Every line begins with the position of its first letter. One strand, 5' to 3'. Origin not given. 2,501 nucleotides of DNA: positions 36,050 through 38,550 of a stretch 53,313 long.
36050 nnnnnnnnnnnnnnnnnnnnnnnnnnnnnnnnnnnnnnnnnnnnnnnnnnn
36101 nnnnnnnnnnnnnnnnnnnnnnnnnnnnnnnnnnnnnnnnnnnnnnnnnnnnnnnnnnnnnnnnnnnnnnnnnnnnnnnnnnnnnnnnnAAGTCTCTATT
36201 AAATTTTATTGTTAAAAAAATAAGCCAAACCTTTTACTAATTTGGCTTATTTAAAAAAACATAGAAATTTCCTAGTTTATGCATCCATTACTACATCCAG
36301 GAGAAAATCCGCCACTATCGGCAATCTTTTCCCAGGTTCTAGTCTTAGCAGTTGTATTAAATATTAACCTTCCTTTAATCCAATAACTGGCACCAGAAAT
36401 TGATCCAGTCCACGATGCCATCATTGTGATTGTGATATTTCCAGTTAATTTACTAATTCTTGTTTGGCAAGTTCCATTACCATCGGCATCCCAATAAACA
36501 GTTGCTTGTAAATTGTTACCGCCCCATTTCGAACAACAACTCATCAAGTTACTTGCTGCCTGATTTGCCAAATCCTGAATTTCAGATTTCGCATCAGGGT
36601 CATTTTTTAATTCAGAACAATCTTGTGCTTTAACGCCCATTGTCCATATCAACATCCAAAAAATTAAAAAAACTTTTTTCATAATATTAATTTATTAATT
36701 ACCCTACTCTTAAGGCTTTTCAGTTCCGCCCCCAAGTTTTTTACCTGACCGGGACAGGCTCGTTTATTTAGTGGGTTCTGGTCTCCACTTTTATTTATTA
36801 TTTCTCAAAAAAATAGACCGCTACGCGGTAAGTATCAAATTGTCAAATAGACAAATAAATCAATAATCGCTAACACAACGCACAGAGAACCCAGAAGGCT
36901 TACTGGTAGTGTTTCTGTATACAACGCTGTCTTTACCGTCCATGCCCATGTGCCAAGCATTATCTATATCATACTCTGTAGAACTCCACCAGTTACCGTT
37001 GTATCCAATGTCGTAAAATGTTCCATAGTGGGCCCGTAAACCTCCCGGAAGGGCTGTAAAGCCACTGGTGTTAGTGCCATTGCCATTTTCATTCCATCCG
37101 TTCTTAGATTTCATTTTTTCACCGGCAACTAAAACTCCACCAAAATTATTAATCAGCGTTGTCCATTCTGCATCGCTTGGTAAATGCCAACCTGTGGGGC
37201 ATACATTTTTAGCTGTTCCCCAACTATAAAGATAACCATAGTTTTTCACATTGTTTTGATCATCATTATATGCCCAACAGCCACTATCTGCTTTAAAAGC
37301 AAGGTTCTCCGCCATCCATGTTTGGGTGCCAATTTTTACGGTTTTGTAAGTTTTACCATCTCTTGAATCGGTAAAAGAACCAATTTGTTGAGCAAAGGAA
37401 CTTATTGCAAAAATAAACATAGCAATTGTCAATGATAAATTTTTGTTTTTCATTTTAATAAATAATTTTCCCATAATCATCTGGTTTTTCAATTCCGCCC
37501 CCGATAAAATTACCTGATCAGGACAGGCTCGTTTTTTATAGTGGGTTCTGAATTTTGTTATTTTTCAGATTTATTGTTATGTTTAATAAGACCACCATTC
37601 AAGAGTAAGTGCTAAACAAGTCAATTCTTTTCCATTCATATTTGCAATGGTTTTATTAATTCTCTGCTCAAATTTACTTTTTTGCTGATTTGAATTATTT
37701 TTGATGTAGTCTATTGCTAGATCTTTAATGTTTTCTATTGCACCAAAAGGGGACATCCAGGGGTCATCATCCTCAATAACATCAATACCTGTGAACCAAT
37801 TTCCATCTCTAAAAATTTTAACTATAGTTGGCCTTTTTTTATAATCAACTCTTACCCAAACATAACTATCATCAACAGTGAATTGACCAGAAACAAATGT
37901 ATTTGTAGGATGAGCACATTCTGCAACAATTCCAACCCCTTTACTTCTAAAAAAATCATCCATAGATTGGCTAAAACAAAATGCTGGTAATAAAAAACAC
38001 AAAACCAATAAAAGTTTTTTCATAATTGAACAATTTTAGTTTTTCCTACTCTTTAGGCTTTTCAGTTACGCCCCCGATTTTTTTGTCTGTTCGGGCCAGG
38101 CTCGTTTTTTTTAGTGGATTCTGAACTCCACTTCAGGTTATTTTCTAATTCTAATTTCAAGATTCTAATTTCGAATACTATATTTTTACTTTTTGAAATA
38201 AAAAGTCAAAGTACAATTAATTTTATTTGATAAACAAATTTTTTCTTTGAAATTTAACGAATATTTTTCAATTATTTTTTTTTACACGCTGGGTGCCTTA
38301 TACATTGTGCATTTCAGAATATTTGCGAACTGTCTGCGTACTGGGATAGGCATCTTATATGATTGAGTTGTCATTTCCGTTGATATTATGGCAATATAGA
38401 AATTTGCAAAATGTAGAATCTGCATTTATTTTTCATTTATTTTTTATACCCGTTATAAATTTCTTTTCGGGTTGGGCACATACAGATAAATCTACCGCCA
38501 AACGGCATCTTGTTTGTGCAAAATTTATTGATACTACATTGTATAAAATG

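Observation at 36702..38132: Long form of the element: a second hairpin of conserved position but different sequence, in three consecutive terminator-element-gene cassettes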

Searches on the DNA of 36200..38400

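Call 5: search_rna_families(source=window, start=36200, end=38400, threshold=evalue, max_evalue=1, show_alignments=4)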
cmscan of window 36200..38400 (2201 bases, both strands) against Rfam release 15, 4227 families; matches with E-value up to 1: 2.
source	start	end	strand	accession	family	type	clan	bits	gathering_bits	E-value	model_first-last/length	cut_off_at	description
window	36697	36793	-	RF03081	DUF805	Cis-reg;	CL00115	46.5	51.1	9e-07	1-68/68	no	DUF805 RNA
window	38043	38074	-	RF02914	DUF805b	Cis-reg;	CL00115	33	35.6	5.8e-07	1-35/35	no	DUF805b RNA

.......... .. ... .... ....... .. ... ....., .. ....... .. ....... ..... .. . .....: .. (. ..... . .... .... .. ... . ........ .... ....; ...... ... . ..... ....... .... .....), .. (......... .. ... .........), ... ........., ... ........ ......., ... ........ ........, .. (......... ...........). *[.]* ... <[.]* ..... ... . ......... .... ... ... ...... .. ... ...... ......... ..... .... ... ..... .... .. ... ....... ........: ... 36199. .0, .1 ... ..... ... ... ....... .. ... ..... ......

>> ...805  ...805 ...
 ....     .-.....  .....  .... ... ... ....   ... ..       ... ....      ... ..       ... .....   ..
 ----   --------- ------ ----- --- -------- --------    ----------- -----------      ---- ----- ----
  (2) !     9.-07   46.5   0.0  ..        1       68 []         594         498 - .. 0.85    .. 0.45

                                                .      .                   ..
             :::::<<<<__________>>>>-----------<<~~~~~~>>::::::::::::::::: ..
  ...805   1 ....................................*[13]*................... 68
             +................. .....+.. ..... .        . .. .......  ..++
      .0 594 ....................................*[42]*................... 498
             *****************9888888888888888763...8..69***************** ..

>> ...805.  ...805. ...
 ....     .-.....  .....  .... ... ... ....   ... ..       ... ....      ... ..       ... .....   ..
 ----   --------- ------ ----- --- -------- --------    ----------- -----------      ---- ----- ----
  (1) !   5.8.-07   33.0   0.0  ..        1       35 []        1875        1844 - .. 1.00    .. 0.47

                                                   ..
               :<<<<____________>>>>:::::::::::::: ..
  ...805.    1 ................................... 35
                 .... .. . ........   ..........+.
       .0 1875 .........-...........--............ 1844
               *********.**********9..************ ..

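Call 52: search_rna_families(source=window, start=36690, end=36800, threshold=evalue, max_evalue=10, show_alignments=3)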
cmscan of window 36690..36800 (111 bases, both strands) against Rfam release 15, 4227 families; matches with E-value up to 10: 1.
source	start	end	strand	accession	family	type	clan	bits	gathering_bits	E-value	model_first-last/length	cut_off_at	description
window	36697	36793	-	RF03081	DUF805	Cis-reg;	CL00115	46.5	51.1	4.6e-08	1-68/68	no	DUF805 RNA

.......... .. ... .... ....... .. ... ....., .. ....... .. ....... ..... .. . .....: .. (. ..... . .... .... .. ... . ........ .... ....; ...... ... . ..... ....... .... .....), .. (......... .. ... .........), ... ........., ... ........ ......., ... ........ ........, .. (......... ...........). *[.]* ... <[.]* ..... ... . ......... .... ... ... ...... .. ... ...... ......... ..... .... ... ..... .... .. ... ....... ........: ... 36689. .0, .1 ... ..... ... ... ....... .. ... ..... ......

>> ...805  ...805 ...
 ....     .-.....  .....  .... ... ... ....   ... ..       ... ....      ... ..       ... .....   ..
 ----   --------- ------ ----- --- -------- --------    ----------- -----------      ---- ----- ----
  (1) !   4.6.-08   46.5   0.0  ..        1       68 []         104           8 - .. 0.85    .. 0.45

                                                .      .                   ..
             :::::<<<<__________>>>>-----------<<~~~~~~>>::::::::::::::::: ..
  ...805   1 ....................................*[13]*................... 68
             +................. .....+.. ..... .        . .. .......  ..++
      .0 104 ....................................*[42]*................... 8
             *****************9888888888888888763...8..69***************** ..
